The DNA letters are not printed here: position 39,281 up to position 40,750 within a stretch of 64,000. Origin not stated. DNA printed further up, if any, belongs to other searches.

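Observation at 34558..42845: Sigma-54-controlled 10-gene operon coupling a Qmo-like membrane redox complex to a TusA/DsrE persulfide relay: candidate undescribed sulfur-handling system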

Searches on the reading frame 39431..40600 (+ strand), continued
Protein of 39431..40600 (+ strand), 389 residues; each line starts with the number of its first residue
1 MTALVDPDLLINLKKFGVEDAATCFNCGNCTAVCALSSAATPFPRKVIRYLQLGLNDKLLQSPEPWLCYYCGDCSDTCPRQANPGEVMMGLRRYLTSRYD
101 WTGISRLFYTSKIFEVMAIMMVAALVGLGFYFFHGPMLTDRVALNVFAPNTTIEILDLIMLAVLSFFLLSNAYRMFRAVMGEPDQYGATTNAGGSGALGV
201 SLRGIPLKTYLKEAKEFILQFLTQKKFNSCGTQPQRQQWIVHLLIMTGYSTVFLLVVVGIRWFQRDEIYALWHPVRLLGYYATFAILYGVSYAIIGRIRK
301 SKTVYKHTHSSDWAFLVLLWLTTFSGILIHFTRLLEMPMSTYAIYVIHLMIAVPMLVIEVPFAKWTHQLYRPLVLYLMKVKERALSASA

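Call 22: search_protein_families(library=ncbifam, proteins=[L038:2093-3310:+, L038:3456-3911:+, L038:3933-5816:+, L038:6409-7671:+, L038:7581-9893:+, L038:10001-11149:+, L061:1410-2849:+, L061:4516-4899:+, L061:10001-11197:+, L005:10001-11164:+], max_evalue=1e-10)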
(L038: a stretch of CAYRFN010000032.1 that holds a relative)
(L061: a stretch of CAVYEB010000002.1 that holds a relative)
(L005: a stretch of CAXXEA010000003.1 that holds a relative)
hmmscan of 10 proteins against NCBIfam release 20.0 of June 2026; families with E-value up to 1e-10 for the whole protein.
L038:2093-3310:+ (405 aa): 3 families
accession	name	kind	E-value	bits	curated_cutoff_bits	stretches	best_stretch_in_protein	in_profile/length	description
NF003166.0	PRK04149.1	subfamily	2.3e-145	483.9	387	1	3-391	3-389/393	sulfate adenylyltransferase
TIGR00339.1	sopT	equivalog_domain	7.1e-109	364.1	322.95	1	7-382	1-383/383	sulfate adenylyltransferase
NF004040.0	PRK05537.1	equivalog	3.8e-77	260.1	669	1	11-386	10-391/572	bifunctional sulfate adenylyltransferase/adenylylsulfate kinase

L038:3456-3911:+ (151 aa): 1 family
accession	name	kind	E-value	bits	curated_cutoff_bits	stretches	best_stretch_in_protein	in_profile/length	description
TIGR02060.1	aprB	equivalog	1.3e-58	196.5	135.65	1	1-138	1-132/132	adenylyl-sulfate reductase subunit beta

L038:3933-5816:+ (627 aa): 8 families
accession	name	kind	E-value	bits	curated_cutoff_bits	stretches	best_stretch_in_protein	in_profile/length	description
TIGR02061.1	aprA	equivalog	3.4e-268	891.3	641.75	1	12-621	1-612/616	adenylyl-sulfate reductase subunit alpha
NF005331.0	PRK06854.1-2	equivalog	2.2e-117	392.9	557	1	4-611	3-544/563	adenylyl-sulfate reductase subunit alpha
NF006131.0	PRK08275.1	equivalog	2e-57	194.8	587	1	5-621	5-552/577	fumarate reductase/succinate dehydrogenase flavoprotein subunit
NF010374.0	PRK13800.1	equivalog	1.7e-37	129.1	1196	2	5-260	8-261/898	fumarate reductase/succinate dehydrogenase flavoprotein subunit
NF004724.0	PRK06069.1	subfamily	2e-19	69.2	826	0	9-206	4-204/577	succinate dehydrogenase/fumarate reductase flavoprotein subunit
NF004900.0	PRK06263.1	equivalog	3.3e-18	65.6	718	0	8-206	5-202/546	fumarate reductase (CoM/CoB) subunit TfrA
TIGR01812.1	sdhA_frdA_Gneg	subfamily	7.6e-18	64.3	567.3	0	412-613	356-550/568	succinate dehydrogenase or fumarate reductase, flavoprotein subunit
NF005866.0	PRK07803.1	equivalog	2.2e-17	62.5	819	0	412-624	400-601/631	fumarate reductase/succinate dehydrogenase flavoprotein subunit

L038:6409-7671:+ (420 aa): 4 families
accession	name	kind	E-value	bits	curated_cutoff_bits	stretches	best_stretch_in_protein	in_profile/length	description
NF040770.1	hetero_SS_HdrA2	exception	9.8e-109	364.5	1100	1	6-415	139-558/777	CoB-CoM heterodisulfide reductase HdrA2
NF041778.1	hetero_SS_HdrA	equivalog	4.6e-94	315.8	1400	1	7-401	143-554/771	ferredoxin:CoB-CoM heterodisulfide reductase subunit HdrA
NF041891.1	hdrA_Methbact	equivalog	1.5e-81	274.7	1300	1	6-360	133-489/762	ferredoxin:CoB-CoM heterodisulfide reductase subunit HdrA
TIGR01292.1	TRX_reduct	equivalog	3e-11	42.7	343.45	0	302-415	182-298/300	thioredoxin-disulfide reductase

L038:7581-9893:+ (770 aa): 4 families
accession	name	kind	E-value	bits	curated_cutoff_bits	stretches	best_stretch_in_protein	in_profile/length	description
NF040770.1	hetero_SS_HdrA2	exception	6.7e-116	388.2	1100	3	494-765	516-774/777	CoB-CoM heterodisulfide reductase HdrA2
NF041891.1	hdrA_Methbact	equivalog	8.4e-76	255.7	1300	3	271-441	314-489/762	ferredoxin:CoB-CoM heterodisulfide reductase subunit HdrA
NF041778.1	hetero_SS_HdrA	equivalog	2.9e-70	237.1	1400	3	261-442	317-504/771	ferredoxin:CoB-CoM heterodisulfide reductase subunit HdrA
NF045873.1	F420_non_VhuD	exception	9.7e-18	64.5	215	1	636-768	2-131/132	F420-non-reducing hydrogenase iron-sulfur subunit VhuD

L038:10001-11149:+ (382 aa): 4 families
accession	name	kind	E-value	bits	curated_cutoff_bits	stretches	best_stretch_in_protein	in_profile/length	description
NF038018.1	qmoC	equivalog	5.1e-61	207.1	300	1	8-368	4-358/360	quinone-interacting membrane-bound oxidoreductase complex subunit QmoC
TIGR03290.1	CoB_CoM_SS_C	equivalog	2.4e-17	63.3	160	1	22-94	2-74/144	CoB--CoM heterodisulfide reductase subunit C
NF041890.1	hdrC_Methbact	equivalog_domain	4.4e-13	49.2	270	1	3-93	10-99/192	ferredoxin:CoB-CoM heterodisulfide reductase subunit HdrC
NF041779.1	hetero_SS_HdrC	equivalog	5.7e-11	42.2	350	1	22-93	31-101/198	ferredoxin:CoB-CoM heterodisulfide reductase subunit HdrC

L061:1410-2849:+ (479 aa): 26 families (the best 25 are shown)
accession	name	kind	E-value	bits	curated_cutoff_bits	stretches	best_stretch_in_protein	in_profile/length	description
NF005899.0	PRK07869.1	equivalog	2.2e-110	369.7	418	1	7-470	12-466/471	amidase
NF009119.0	PRK12470.1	equivalog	1.7e-100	337.3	498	1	3-474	2-460/462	amidase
NF005099.0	PRK06529.1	equivalog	1.5e-92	310.9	505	1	8-392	2-386/484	amidase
NF004815.0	PRK06169.1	equivalog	7.6e-88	295.1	506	1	2-476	2-469/471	amidase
NF004717.0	PRK06061.1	equivalog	4.4e-82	276.3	498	1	13-475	20-476/483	amidase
NF005450.0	PRK07042.1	equivalog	1.3e-75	254.6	458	1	4-473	1-459/464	amidase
NF005686.0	PRK07486.1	subfamily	2e-69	234.6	465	1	3-477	7-484/486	amidase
NF005687.0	PRK07487.1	subfamily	2.2e-69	234.5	428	1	5-466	3-456/468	amidase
TIGR00132.1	gatA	equivalog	2.4e-59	201.3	481.1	1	16-297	2-284/466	Asp-tRNA(Asn)/Glu-tRNA(Gln) amidotransferase subunit GatA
NF004816.0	PRK06170.1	equivalog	2.5e-57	194.6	503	1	3-466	5-482/493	amidase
NF006631.0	PRK09201.1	equivalog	1e-54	186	461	1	7-465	4-454/466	AtzE family amidohydrolase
TIGR02715.1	amido_AtzE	subfamily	9.5e-54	183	425.75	1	14-464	4-446/452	AtzE family amidohydrolase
NF005688.0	PRK07488.1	equivalog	6.9e-49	167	532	1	4-197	5-203/474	indoleacetamide hydrolase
NF005565.0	PRK07235.1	subfamily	1.1e-47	162.8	545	1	64-297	84-316/506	amidase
NF006006.0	PRK08137.1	equivalog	4.6e-44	151.1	534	1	21-303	45-340/529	amidase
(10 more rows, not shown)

L061:4516-4899:+ (127 aa): 0 families

L061:10001-11197:+ (398 aa): 2 families
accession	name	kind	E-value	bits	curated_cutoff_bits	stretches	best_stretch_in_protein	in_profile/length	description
NF038018.1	qmoC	equivalog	2.7e-60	204.7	300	1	6-373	2-359/360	quinone-interacting membrane-bound oxidoreductase complex subunit QmoC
TIGR03290.1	CoB_CoM_SS_C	equivalog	7.9e-16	58.3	160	1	23-94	3-74/144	CoB--CoM heterodisulfide reductase subunit C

L005:10001-11164:+ (388 aa): 2 families
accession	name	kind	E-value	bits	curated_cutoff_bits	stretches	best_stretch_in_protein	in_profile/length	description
NF038018.1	qmoC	equivalog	1.2e-57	196.1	300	1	12-375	8-358/360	quinone-interacting membrane-bound oxidoreductase complex subunit QmoC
TIGR03290.1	CoB_CoM_SS_C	equivalog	8.6e-16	58.2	160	1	22-94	2-74/144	CoB--CoM heterodisulfide reductase subunit C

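Call 52: search_solved_structures(query=window:39431-40600:+, max_evalue=0.001, show_alignments=1)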
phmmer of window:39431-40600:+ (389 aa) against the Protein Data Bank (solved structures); distinct sequences matched with E-value up to 0.001: 5.
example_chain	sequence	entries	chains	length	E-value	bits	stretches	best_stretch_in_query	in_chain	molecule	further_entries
8rvv_C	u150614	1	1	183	4.7e-12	49.5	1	5-88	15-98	H(2):CoB-CoM heterodisulfide,ferredoxin reductase subunit C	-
8rvu_c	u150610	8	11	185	4.9e-12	49.5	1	5-88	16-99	H(2):CoB-CoM heterodisulfide,ferredoxin reductase subunit C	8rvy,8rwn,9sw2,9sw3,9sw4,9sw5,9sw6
7bkb_C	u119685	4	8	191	8e-12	48.7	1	13-95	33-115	CoB--CoM heterodisulfide reductase subunit C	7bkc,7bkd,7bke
5odc_C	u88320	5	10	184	2.1e-09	40.8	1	21-96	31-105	Heterodisulfide reductase, subunit C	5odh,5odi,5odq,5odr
9sfi_E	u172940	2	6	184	3.6e-09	40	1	20-95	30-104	H(2)/formate:CoB-CoM heterodisulfide,ferredoxin reductase subunit C2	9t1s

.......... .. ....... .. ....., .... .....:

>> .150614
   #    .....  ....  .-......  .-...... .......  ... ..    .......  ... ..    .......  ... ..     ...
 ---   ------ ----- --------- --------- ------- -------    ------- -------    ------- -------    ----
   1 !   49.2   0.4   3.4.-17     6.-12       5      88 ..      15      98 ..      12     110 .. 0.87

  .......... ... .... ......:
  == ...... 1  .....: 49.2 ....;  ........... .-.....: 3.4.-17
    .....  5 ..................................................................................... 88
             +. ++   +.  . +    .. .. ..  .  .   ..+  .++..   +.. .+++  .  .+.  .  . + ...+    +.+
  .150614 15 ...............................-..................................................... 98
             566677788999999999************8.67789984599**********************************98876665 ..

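Call 63: search_protein_families(library=pfam, proteins=[L008:1458-2351:+, L008:2380-3282:+, L010:16-891:+, L011:13785-15371:+, L018:12795-14531:+, L012:17535-18254:+, L024:8283-8672:+], max_evalue=0.0001)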
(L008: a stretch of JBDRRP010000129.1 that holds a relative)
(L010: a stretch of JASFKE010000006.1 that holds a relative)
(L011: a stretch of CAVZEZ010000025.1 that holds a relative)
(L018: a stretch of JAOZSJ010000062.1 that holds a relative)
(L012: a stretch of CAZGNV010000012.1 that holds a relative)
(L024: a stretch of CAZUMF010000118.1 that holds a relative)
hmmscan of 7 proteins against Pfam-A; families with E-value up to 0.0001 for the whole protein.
L008:1458-2351:+ (297 aa): 1 family
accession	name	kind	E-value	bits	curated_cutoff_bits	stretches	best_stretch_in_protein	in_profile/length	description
PF12225.13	DUF5981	-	4.8e-32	109.9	23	1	174-265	2-93/95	Methylene-tetrahydrofolate reductase C terminal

L008:2380-3282:+ (300 aa): 1 family
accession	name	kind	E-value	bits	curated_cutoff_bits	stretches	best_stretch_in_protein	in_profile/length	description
PF02219.23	MTHFR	-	6.2e-29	101.7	24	1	5-295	4-287/287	Methylenetetrahydrofolate reductase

L010:16-891:+ (291 aa): 12 families
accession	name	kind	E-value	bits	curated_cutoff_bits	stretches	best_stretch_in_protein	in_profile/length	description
PF00037.32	Fer4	-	4.6e-11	42.5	21.1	2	91-111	3-23/24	4Fe-4S binding domain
PF01656.29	CbiA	-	4e-10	40.2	25.4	1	3-256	1-121/125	CobQ/CobB/MinD/ParA nucleotide binding domain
PF10609.15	ParA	-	4.4e-09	36.6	27.1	0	2-27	5-30/246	NUBPL iron-transfer P-loop NTPase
PF12837.12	Fer4_6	-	2.2e-07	30.9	25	0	93-111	6-24/24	4Fe-4S binding domain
PF12838.12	Fer4_7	-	2.4e-07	31.5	27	1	66-110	1-52/52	4Fe-4S dicluster domain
PF13237.11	Fer4_10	-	1.3e-06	28.6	25.5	1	62-107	4-53/53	4Fe-4S dicluster domain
PF14697.11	Fer4_21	-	2.9e-06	27.7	35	1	63-109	4-55/59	4Fe-4S dicluster domain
PF13187.11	Fer4_9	-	6e-06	26.6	27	1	66-110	1-51/52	4Fe-4S dicluster domain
PF13614.12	AAA_31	-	1e-05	26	27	0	3-23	4-24/177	AAA domain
PF25160.1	LdpA_Fe-S-bd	-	1.9e-05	24.8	27.6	1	70-110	5-42/49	LdpA Fe-S cluster-binding domain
PF13183.11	Fer4_8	-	4.4e-05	24.4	27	0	95-108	53-66/68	4Fe-4S dicluster domain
PF12797.12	Fer4_2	-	5.7e-05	23.3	24.5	0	59-77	2-20/22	4Fe-4S binding domain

L011:13785-15371:+ (528 aa): 9 families
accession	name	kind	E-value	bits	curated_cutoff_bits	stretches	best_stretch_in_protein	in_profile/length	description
PF02662.21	FlpD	-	9.6e-34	116.5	22.3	1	400-522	1-123/123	Methyl-viologen-reducing hydrogenase, delta subunit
PF00037.32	Fer4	-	5.8e-10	39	21.1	1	322-343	3-24/24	4Fe-4S binding domain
PF12837.12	Fer4_6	-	2.5e-08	33.9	25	0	348-370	2-24/24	4Fe-4S binding domain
PF14697.11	Fer4_21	-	3.6e-08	33.9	35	1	320-371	1-58/59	4Fe-4S dicluster domain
PF12838.12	Fer4_7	-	9.4e-08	32.8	27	1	326-369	1-52/52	4Fe-4S dicluster domain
PF13484.11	Fer4_16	-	1.4e-06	29.4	30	0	355-373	2-20/66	4Fe-4S double cluster binding domain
PF25160.1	LdpA_Fe-S-bd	-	1.7e-06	28.1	27.6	1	332-372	8-45/49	LdpA Fe-S cluster-binding domain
PF13237.11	Fer4_10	-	4e-06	27.1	25.5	1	322-366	4-53/53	4Fe-4S dicluster domain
PF13187.11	Fer4_9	-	1.1e-05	25.8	27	1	326-370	1-52/52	4Fe-4S dicluster domain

L018:12795-14531:+ (578 aa): 6 families
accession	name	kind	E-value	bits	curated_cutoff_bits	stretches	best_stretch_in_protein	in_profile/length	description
PF07992.20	Pyr_redox_2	-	1.7e-62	211.9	26.1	1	12-308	2-278/291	Pyridine nucleotide-disulphide oxidoreductase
PF00070.33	Pyr_redox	-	1.8e-21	76.9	22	1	168-249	1-80/82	Pyridine nucleotide-disulphide oxidoreductase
PF02852.28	Pyr_redox_dim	-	1.4e-12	48.2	25.3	1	351-455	5-106/110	Pyridine nucleotide-disulphide oxidoreductase, dimerisation domain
PF00581.25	Rhodanese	-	6.1e-06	27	22.2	1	480-565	4-96/102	Rhodanese-like domain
PF03486.20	HI0933_like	-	5.4e-05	23.2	50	0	85-147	121-179/244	HI0933-like protein Rossmann domain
PF01266.30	DAO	-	8.5e-05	22.7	27.9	0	169-199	2-31/353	FAD dependent oxidoreductase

L012:17535-18254:+ (239 aa): 12 families
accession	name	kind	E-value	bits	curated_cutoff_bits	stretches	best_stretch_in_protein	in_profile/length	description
PF13183.11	Fer4_8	-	3.1e-13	50.5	27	1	28-89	2-68/68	4Fe-4S dicluster domain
PF13534.11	Fer4_17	-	1.2e-10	42.2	22.2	1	31-90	2-61/61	4Fe-4S dicluster domain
PF13187.11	Fer4_9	-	7.5e-09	35.9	27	1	30-88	1-50/52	4Fe-4S dicluster domain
PF12838.12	Fer4_7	-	2.7e-08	34.6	27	1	31-88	2-51/52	4Fe-4S dicluster domain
PF14697.11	Fer4_21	-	1e-07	32.4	35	0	15-43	25-53/59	4Fe-4S dicluster domain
PF13237.11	Fer4_10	-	2.1e-07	31.2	25.5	1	27-86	5-53/53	4Fe-4S dicluster domain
PF00037.32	Fer4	-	2.2e-07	30.8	21.1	0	26-43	3-20/24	4Fe-4S binding domain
PF12837.12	Fer4_6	-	1.9e-06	28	25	0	27-43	5-21/24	4Fe-4S binding domain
PF12797.12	Fer4_2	-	1.6e-05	25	24.5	0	27-43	6-22/22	4Fe-4S binding domain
PF25160.1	LdpA_Fe-S-bd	-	2.4e-05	24.5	27.6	0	27-46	24-43/49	LdpA Fe-S cluster-binding domain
PF12800.12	Fer4_4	-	2.6e-05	24.6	24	0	29-43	2-16/17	4Fe-4S binding domain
PF12798.12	Fer4_3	-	2.8e-05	25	27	0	75-88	1-14/15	4Fe-4S binding domain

L024:8283-8672:+ (129 aa): 2 families
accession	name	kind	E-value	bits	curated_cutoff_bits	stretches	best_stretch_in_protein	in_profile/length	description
PF02635.20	DsrE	-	1.4e-14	54.7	22.7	1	14-117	2-103/116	DsrE/DsrF-like family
PF13686.11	DrsE_2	-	1.1e-05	25.9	25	0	75-126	102-153/156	DsrE/DsrF/DrsH-like family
